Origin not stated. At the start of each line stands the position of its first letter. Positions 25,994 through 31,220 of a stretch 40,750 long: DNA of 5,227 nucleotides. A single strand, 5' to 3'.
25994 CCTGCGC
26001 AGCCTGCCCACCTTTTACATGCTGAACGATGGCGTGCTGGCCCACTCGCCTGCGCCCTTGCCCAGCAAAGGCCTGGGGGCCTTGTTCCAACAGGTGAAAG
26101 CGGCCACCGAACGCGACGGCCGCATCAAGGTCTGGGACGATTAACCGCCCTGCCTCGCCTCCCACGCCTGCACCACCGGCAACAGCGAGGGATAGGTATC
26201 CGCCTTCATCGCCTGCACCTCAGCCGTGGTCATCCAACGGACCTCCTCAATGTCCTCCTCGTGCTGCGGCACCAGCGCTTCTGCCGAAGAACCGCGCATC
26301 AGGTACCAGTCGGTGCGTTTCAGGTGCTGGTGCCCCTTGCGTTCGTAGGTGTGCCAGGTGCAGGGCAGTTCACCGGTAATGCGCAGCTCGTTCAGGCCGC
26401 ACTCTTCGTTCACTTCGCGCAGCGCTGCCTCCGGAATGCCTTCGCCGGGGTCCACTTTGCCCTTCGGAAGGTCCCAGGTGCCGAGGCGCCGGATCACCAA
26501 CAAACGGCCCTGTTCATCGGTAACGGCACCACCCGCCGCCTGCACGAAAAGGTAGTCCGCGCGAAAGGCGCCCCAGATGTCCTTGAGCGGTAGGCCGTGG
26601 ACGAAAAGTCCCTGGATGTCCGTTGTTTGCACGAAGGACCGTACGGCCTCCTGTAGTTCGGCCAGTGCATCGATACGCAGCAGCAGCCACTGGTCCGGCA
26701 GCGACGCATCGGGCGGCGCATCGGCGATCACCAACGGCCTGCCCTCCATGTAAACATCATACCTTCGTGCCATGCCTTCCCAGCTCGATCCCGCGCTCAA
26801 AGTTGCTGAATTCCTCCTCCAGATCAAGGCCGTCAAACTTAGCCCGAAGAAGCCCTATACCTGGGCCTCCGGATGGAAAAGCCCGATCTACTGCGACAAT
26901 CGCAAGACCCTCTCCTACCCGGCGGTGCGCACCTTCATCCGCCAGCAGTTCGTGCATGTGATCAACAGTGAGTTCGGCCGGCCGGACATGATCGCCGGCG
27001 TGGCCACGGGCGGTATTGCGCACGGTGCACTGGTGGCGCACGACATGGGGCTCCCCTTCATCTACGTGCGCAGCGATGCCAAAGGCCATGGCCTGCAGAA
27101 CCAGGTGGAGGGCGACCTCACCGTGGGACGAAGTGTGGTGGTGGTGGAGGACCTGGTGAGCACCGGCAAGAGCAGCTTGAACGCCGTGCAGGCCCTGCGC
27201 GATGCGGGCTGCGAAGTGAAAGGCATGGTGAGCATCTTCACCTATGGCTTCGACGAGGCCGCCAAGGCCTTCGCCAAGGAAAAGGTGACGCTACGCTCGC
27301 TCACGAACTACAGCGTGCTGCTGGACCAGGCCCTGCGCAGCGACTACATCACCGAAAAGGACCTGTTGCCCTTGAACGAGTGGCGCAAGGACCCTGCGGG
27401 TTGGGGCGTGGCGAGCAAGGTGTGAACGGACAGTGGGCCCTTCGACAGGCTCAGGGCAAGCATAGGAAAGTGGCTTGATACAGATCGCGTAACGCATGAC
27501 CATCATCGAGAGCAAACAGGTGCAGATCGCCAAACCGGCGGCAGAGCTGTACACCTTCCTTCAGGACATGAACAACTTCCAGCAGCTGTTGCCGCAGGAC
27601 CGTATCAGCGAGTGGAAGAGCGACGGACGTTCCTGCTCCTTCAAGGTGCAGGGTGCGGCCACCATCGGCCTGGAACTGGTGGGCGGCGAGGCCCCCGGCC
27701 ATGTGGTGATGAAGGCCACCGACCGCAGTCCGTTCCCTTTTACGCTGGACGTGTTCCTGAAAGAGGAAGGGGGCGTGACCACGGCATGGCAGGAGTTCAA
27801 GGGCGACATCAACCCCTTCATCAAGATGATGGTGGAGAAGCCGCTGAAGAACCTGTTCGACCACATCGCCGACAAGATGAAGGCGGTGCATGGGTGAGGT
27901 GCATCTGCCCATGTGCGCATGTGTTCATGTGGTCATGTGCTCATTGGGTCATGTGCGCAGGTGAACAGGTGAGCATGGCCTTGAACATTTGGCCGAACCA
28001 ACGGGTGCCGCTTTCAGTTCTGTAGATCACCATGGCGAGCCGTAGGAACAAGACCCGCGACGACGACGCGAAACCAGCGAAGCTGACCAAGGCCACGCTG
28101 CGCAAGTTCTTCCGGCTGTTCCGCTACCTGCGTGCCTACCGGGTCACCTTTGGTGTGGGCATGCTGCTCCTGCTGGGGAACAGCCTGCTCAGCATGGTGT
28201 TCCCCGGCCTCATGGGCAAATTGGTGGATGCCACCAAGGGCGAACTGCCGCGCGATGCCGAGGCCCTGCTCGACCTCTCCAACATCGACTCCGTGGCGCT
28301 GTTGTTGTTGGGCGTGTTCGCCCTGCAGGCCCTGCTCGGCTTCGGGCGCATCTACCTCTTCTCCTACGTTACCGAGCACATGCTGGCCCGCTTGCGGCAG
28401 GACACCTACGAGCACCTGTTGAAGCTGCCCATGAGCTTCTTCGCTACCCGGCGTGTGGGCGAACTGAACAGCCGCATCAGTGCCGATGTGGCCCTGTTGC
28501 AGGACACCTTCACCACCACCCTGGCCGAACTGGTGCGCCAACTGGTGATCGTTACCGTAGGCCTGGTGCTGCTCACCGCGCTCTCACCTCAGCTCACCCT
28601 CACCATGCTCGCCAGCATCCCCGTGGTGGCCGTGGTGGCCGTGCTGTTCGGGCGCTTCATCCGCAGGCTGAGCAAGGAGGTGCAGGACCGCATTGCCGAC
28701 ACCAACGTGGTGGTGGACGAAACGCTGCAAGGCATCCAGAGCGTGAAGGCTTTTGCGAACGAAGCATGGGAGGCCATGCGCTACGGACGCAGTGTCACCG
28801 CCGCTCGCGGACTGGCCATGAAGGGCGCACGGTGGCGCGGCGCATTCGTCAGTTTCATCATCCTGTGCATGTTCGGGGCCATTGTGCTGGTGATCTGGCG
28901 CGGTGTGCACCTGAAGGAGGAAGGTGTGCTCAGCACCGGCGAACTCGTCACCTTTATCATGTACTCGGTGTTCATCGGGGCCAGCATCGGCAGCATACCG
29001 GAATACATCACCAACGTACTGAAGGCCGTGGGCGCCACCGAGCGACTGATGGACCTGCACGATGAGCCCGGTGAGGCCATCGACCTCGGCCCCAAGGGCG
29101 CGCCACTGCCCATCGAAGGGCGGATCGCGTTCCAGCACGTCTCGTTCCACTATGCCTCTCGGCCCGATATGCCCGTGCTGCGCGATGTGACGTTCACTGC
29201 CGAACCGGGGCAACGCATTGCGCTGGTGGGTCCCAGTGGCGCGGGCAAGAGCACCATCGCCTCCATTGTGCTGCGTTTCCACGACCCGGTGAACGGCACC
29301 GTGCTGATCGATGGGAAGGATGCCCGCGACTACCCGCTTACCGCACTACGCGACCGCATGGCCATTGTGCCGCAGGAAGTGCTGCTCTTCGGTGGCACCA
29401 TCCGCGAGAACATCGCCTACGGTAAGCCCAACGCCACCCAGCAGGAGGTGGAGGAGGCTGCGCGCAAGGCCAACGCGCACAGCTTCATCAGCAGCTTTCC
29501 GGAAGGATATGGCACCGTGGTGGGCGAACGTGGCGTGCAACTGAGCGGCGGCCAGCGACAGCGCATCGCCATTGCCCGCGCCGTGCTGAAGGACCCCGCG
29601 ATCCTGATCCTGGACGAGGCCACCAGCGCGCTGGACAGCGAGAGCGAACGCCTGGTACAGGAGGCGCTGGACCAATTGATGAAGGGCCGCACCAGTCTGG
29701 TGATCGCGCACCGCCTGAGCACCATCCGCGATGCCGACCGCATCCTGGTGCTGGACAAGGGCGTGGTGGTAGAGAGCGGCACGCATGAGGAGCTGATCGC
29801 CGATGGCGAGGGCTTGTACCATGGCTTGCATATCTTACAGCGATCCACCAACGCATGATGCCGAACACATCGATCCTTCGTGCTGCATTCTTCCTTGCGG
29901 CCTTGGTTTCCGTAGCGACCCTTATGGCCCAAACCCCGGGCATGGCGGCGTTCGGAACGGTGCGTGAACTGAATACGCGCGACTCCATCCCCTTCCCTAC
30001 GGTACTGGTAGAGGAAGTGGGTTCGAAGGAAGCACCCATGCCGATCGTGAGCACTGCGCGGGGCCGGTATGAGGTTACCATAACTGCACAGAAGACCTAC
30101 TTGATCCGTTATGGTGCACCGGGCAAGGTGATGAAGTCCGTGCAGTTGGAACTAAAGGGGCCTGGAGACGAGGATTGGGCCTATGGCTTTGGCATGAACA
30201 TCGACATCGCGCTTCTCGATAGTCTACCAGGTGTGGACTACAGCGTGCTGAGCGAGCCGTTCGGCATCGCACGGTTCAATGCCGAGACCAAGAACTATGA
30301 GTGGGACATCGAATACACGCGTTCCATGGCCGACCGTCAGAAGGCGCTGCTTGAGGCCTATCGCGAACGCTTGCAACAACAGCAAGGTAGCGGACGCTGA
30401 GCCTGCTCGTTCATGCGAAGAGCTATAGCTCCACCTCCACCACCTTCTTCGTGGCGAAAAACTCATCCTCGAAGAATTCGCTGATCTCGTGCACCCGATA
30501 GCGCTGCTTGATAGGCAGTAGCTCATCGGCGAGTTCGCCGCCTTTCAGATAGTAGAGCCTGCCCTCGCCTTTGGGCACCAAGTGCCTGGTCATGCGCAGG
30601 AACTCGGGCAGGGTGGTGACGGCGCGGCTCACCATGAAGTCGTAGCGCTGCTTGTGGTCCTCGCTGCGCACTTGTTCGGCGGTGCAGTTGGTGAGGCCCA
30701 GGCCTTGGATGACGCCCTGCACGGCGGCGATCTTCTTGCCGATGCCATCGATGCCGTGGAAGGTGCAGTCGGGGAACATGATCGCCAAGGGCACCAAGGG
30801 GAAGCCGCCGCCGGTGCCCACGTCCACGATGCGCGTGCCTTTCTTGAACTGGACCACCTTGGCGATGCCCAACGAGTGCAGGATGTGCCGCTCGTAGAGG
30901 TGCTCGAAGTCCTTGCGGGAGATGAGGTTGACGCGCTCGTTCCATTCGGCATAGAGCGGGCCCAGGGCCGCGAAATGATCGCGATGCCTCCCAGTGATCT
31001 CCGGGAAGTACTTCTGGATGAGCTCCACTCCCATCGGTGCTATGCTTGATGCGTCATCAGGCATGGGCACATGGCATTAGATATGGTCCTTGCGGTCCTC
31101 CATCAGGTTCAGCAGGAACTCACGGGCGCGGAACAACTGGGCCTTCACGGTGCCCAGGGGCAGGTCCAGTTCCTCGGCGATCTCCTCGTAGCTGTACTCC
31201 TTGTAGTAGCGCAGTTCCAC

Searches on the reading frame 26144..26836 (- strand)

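Call 5: search_protein_families(library=pfam, proteins=[window:26144-26836:-], max_evalue=0.001)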
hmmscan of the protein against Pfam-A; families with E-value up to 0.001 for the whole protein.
window:26144-26836:- (231 aa): 2 families
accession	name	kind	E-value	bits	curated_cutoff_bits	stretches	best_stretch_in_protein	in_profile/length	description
PF00293.34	NUDIX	-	6e-22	78.5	21.1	1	99-212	4-121/134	NUDIX domain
PF14815.12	NUDIX_4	-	8.4e-05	22.8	35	1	105-209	5-100/113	NUDIX domain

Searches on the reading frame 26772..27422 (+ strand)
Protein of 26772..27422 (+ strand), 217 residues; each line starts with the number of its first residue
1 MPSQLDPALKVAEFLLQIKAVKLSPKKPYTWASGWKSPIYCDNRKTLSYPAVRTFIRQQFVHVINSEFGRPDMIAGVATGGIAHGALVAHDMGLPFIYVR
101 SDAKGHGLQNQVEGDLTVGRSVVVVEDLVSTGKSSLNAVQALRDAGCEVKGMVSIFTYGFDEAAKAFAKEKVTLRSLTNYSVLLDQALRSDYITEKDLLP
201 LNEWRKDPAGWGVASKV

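Call 5: search_protein_families(library=pfam, proteins=[window:26772-27422:+], max_evalue=0.001)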
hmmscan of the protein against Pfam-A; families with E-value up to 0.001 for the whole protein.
window:26772-27422:+ (217 aa): 1 family
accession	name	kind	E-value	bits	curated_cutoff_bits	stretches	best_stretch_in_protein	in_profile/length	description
PF00156.33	Pribosyltran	-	1.2e-10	41.4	26.3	1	65-172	23-136/158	Phosphoribosyl transferase domain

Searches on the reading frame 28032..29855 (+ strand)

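Call 5: search_protein_families(library=pfam, proteins=[window:28032-29855:+], max_evalue=0.001)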
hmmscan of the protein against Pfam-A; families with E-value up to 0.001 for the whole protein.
window:28032-29855:+ (608 aa): 4 families
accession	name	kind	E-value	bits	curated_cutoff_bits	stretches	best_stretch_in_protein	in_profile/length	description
PF00664.28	ABC_membrane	-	6.5e-58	197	28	1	41-315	2-270/274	ABC transporter transmembrane region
PF00005.33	ABC_tran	-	3.7e-33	115.5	25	1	383-532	1-137/137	ABC transporter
PF02463.25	SMC_N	-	1.4e-07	31.6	40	1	423-572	110-209/220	RecF/RecN/SMC N terminal domain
PF06414.18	Zeta_toxin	-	2.5e-06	27.5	22.3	0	397-434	20-57/199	Zeta toxin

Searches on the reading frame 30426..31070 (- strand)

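Call 5: search_protein_families(library=pfam, proteins=[window:30426-31070:-], max_evalue=0.001)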
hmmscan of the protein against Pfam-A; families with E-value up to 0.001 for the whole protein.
window:30426-31070:- (215 aa): 2 families
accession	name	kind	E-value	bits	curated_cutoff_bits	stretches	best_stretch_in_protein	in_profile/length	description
PF02527.21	GidB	-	1.1e-34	119.8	27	1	41-198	13-170/184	rRNA small subunit methyltransferase G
PF13847.12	Methyltransf_31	-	1.2e-08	35.3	27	1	76-152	2-84/145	Methyltransferase domain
